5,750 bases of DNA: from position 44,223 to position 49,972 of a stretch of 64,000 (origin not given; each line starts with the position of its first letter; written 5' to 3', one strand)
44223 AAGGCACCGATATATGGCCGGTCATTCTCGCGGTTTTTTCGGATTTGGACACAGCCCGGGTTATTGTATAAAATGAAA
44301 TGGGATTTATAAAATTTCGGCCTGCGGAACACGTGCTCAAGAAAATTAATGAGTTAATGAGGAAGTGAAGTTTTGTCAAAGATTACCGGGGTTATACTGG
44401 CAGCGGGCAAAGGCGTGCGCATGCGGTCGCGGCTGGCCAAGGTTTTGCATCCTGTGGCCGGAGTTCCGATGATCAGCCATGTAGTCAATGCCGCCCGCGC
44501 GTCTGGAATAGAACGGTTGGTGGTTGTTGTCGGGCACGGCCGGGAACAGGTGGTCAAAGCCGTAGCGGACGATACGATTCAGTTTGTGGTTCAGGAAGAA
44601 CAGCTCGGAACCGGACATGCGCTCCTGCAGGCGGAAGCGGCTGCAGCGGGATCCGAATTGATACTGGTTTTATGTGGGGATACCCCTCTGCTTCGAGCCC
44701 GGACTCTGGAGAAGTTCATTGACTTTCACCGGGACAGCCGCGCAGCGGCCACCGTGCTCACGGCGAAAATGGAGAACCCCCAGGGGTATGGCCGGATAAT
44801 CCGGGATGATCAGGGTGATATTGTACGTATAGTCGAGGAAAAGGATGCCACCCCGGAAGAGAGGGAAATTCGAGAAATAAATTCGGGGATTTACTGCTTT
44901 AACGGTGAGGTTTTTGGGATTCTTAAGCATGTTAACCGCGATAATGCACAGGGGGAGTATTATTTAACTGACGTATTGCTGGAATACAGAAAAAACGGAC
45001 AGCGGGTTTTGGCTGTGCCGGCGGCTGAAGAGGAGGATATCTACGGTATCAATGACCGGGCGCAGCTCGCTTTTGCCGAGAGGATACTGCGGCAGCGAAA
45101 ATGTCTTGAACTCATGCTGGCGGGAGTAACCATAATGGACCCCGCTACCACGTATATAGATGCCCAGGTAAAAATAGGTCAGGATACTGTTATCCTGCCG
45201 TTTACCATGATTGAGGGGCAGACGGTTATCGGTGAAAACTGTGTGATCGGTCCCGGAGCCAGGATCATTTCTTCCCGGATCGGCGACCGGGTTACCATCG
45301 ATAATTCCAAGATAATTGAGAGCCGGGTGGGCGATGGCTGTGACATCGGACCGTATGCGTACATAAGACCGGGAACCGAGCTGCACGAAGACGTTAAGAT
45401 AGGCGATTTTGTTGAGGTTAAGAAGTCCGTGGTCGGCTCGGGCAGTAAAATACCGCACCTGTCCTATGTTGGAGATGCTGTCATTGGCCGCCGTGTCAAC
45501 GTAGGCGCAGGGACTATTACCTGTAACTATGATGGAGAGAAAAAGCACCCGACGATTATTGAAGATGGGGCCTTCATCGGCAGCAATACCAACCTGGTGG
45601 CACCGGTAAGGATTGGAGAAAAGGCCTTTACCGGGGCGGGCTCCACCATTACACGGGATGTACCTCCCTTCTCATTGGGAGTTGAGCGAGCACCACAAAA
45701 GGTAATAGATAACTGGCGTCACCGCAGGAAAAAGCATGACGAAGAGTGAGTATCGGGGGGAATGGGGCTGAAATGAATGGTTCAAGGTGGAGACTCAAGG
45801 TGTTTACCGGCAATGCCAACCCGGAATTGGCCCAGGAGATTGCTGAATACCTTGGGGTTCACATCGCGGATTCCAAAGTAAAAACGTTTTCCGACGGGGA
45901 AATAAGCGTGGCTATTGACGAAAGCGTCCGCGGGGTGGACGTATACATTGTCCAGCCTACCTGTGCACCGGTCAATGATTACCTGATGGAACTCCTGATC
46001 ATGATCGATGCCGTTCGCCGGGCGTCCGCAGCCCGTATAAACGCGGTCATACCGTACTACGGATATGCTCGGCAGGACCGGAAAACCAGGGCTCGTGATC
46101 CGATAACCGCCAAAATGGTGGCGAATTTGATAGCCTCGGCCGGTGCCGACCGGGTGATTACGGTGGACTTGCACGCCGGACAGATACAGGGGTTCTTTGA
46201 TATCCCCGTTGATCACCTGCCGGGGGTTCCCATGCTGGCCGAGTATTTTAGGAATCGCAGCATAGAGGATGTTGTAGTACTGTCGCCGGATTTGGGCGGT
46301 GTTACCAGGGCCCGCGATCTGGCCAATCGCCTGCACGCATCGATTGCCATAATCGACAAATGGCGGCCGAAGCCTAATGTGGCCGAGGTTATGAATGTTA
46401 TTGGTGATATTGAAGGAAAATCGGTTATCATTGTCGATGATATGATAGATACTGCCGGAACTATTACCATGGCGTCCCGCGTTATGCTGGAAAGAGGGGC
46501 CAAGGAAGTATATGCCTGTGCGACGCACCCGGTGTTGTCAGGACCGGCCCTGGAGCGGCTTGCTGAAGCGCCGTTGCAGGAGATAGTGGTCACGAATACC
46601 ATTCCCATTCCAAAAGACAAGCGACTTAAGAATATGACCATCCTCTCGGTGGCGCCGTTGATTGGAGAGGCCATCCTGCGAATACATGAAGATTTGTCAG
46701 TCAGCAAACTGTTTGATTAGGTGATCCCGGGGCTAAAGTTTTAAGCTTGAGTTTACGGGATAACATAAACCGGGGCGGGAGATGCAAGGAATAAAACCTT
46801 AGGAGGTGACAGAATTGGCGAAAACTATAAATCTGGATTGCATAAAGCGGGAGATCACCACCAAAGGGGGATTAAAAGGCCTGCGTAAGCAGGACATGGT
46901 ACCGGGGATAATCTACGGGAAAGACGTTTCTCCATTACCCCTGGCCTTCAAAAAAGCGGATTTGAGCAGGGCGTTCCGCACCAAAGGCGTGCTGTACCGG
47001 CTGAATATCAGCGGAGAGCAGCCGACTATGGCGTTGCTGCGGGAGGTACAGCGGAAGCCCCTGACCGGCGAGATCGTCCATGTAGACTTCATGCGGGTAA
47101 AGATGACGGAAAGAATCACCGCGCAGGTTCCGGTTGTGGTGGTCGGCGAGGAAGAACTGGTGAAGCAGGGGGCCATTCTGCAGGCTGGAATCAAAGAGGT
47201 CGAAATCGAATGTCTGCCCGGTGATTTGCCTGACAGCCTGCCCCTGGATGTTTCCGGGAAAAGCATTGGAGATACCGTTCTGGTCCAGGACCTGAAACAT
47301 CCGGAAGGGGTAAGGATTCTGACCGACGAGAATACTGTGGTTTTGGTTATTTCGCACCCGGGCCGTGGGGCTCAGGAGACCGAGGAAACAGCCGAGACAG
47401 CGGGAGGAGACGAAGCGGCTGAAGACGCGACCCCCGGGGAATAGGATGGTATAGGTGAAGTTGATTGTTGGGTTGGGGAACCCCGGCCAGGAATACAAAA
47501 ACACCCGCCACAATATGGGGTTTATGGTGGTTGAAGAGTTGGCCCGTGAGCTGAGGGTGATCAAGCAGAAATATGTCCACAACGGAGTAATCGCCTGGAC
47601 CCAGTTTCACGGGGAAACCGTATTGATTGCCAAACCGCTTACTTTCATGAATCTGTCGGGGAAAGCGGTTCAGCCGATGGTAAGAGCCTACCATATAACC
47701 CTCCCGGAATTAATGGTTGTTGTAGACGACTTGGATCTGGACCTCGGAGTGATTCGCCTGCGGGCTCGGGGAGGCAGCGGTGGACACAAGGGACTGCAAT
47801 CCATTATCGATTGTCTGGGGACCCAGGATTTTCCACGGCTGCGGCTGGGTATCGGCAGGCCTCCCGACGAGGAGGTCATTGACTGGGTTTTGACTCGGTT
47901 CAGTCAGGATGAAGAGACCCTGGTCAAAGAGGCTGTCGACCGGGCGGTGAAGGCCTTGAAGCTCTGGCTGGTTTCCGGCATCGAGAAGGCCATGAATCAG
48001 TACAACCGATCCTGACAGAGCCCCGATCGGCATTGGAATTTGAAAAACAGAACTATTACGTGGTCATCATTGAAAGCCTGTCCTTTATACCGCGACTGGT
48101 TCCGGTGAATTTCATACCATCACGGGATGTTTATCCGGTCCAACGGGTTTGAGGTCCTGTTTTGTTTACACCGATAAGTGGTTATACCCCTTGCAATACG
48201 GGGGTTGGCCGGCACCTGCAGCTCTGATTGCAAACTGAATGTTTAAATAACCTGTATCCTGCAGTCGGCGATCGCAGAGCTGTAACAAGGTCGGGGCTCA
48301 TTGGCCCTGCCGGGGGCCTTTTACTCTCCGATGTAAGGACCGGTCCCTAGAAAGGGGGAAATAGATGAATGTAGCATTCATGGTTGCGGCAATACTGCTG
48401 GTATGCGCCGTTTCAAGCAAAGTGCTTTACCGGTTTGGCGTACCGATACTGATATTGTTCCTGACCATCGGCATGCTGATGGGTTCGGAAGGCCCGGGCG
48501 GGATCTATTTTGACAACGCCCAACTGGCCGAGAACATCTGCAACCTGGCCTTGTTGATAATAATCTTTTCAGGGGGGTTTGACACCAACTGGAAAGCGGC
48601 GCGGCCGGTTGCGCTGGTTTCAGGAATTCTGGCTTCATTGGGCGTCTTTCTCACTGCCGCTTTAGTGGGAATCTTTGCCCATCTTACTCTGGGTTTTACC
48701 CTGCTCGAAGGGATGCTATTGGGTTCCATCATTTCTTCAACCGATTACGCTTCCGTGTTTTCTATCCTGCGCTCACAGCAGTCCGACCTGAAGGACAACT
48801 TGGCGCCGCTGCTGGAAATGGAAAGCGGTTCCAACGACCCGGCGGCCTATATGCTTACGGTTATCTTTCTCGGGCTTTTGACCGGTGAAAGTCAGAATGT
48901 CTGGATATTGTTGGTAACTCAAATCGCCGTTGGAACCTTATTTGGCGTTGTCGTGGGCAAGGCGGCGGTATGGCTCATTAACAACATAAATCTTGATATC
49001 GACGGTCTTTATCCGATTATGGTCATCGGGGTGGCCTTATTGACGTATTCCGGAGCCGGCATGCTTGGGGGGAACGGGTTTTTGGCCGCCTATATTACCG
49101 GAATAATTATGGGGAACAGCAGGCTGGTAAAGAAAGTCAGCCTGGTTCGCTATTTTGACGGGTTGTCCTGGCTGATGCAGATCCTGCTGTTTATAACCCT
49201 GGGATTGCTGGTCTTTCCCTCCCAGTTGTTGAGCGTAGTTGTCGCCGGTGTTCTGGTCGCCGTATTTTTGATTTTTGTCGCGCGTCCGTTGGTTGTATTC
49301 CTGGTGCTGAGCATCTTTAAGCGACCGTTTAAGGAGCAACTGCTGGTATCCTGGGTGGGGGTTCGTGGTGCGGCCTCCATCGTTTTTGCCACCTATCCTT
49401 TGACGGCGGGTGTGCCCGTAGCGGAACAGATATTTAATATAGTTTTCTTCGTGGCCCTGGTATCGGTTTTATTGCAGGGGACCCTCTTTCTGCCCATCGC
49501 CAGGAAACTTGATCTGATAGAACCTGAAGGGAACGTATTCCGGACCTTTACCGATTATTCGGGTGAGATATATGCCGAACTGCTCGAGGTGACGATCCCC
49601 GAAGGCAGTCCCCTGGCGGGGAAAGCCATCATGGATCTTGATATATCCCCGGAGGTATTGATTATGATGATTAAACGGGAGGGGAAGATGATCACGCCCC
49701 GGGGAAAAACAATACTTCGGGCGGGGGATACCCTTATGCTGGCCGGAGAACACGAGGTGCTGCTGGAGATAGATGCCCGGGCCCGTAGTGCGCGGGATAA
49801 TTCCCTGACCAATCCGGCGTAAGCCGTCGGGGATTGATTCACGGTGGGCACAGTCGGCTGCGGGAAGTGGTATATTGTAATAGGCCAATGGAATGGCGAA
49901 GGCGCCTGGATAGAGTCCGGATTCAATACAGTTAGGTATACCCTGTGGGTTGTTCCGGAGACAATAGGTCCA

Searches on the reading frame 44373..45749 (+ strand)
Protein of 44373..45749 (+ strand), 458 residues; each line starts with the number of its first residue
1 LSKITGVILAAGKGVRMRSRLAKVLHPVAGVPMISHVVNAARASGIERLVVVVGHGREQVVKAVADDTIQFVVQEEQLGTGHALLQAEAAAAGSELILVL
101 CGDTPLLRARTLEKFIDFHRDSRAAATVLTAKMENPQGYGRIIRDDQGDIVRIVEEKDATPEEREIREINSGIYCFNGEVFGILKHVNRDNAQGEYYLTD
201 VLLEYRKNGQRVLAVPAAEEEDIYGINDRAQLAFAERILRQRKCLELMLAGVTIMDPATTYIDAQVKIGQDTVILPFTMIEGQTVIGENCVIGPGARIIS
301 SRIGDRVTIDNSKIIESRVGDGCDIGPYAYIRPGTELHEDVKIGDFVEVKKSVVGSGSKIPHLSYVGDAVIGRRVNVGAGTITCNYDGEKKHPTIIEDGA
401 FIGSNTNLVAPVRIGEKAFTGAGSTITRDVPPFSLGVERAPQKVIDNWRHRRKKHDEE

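Call 32: search_protein_families(library=pfam, proteins=[window:44373-45749:+], max_evalue=0.00001)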
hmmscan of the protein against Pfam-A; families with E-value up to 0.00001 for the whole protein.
window:44373-45749:+ (458 aa): 7 families
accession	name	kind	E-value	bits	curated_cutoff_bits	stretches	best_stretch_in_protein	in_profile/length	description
PF00132.30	Hexapep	-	3e-32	109.4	27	3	266-298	2-34/36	Bacterial transferase hexapeptide (six repeats)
PF00483.29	NTP_transferase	-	8.1e-27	94.8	21.2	1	6-218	2-222/245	Nucleotidyl transferase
PF12804.13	NTP_transf_3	-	1.8e-24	87.2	27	1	6-132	1-124/160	MobA-like NTP transferase domain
PF25084.1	LbH_EIF2B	-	2.8e-18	66.3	54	2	259-348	15-104/105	EIF2B subunit epsilon LbH domain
PF14602.12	Hexapep_2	-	7.9e-13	48.3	27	0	393-428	1-34/34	Hexapeptide repeat of succinyl-transferase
PF02348.25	CTP_transf_3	-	1.3e-08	35.3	22.6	1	23-128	16-123/217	Cytidylyltransferase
PF01128.25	IspD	-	2.2e-08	34.6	27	1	6-127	3-125/221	2-C-methyl-D-erythritol 4-phosphate cytidylyltransferase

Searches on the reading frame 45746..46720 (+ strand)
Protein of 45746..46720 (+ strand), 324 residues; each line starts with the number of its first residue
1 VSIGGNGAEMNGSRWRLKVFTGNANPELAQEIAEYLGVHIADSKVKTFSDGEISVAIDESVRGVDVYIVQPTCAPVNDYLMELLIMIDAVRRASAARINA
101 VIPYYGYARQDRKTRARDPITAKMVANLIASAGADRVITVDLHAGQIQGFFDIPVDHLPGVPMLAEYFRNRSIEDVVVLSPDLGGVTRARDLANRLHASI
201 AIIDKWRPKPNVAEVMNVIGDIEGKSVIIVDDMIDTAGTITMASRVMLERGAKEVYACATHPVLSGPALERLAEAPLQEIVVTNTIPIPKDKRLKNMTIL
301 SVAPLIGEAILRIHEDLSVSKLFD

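Call 33: search_protein_families(library=pfam, proteins=[window:45746-46720:+], max_evalue=0.00001)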
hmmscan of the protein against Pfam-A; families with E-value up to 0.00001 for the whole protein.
window:45746-46720:+ (324 aa): 3 families
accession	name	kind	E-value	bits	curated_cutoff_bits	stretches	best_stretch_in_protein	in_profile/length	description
PF13793.12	Pribosyltran_N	-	5.5e-55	184.7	25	1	17-133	1-117/117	N-terminal domain of ribose phosphate pyrophosphokinase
PF14572.12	Pribosyl_synth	-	1.3e-27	97.3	27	1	215-323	74-183/184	Phosphoribosyl synthetase-associated domain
PF00156.33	Pribosyltran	-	1.6e-18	66.9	26.3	1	164-261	19-124/158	Phosphoribosyl transferase domain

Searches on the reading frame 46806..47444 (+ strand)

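Call 33: search_protein_families(library=pfam, proteins=[window:46806-47444:+], max_evalue=0.00001)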
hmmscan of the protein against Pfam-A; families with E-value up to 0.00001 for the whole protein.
window:46806-47444:+ (212 aa): 2 families
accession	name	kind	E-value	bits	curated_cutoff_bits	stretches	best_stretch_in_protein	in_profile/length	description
PF14693.11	Ribosomal_TL5_C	-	4.4e-24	85.1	27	1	104-185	2-83/84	Ribosomal protein TL5, C-terminal domain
PF01386.24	Ribosomal_L25p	-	7.2e-21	74.9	23.6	1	10-95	1-82/82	Ribosomal L25p family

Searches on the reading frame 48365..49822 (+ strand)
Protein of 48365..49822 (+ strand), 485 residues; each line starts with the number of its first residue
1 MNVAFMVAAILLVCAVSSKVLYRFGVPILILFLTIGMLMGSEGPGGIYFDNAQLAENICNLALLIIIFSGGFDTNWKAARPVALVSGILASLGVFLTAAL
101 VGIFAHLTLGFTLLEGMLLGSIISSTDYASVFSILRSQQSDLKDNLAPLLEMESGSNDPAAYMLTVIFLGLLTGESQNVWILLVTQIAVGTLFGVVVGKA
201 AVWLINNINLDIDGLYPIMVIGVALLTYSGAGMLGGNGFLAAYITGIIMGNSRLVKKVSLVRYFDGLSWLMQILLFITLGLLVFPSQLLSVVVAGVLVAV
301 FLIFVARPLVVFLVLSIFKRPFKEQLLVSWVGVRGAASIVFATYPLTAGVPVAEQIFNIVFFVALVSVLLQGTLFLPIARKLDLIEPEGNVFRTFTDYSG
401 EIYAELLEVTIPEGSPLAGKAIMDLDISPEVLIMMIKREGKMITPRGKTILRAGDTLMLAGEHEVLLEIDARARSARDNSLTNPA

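Call 47: search_protein_families(library=pfam, proteins=[window:48365-49822:+], max_evalue=0.00001)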
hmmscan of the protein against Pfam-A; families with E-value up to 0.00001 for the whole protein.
window:48365-49822:+ (485 aa): 2 families
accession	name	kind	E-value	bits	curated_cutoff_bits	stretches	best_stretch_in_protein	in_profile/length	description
PF00999.27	Na_H_Exchanger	-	2e-48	165.6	26.2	1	10-380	3-374/375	Sodium/hydrogen exchanger, transmembrane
PF02080.26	TrkA_C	-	9.8e-16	57.9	27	1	406-469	1-66/71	TrkA-C domain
